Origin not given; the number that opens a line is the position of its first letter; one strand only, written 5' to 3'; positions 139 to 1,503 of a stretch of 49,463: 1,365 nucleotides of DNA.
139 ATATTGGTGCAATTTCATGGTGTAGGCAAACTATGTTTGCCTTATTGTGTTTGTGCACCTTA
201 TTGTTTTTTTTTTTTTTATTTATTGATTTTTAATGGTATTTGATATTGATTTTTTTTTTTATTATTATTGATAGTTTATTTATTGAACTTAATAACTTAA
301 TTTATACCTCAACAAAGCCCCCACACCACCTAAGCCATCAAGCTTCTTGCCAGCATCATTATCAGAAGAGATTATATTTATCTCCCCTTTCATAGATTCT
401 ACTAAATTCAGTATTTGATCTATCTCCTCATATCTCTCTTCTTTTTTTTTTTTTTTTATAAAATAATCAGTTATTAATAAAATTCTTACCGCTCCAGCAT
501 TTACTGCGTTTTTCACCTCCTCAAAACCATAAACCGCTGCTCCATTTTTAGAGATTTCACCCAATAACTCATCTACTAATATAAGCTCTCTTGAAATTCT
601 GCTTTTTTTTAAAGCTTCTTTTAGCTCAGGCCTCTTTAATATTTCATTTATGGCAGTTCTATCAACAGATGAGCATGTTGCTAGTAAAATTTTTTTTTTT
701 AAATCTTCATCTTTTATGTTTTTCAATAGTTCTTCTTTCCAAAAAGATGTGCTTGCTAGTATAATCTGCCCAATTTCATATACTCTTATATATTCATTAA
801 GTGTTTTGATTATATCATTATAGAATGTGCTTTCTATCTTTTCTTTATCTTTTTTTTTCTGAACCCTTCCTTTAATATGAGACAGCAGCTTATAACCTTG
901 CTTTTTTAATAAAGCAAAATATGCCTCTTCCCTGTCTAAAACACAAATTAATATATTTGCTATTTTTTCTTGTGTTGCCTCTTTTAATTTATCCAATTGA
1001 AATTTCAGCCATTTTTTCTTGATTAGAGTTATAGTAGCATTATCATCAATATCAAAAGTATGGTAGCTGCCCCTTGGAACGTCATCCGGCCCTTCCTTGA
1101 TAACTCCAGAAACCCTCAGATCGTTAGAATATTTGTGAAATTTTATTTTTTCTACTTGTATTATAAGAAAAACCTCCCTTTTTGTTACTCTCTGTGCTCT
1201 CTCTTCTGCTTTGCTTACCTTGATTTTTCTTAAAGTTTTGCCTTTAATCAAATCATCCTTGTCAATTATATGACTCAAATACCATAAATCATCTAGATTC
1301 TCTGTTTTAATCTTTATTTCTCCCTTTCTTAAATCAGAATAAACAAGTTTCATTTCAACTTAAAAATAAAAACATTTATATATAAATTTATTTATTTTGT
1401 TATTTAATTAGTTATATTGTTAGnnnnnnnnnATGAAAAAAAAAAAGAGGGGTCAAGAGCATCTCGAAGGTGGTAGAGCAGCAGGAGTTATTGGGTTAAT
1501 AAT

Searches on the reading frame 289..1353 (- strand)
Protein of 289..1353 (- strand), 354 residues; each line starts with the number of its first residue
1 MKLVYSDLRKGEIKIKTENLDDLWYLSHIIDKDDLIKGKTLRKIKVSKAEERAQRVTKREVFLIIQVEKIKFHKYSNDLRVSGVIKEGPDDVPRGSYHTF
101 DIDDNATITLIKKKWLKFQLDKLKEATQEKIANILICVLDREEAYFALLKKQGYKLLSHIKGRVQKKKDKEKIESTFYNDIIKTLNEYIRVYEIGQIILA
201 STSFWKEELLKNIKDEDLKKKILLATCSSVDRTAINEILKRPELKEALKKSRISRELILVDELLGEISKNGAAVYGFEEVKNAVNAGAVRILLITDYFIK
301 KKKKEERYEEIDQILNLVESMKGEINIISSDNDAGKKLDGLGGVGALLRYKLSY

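Call 88: search_protein_families(library=pfam, proteins=[window:289-1353:-], max_evalue=0.001)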
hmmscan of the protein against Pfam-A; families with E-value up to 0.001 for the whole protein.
window:289-1353:- (354 aa): 3 families
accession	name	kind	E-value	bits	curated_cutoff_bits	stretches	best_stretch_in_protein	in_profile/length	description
PF03463.20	eRF1_1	-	1.3e-30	106.4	23.8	1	1-127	1-123/123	eRF1 domain 1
PF03465.20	eRF1_3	-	6.8e-22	78.4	25.8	1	254-352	2-106/106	eRF1 domain 3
PF03464.20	eRF1_2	-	4.6e-09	37.1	27.1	1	136-246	4-129/133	eRF1 domain 2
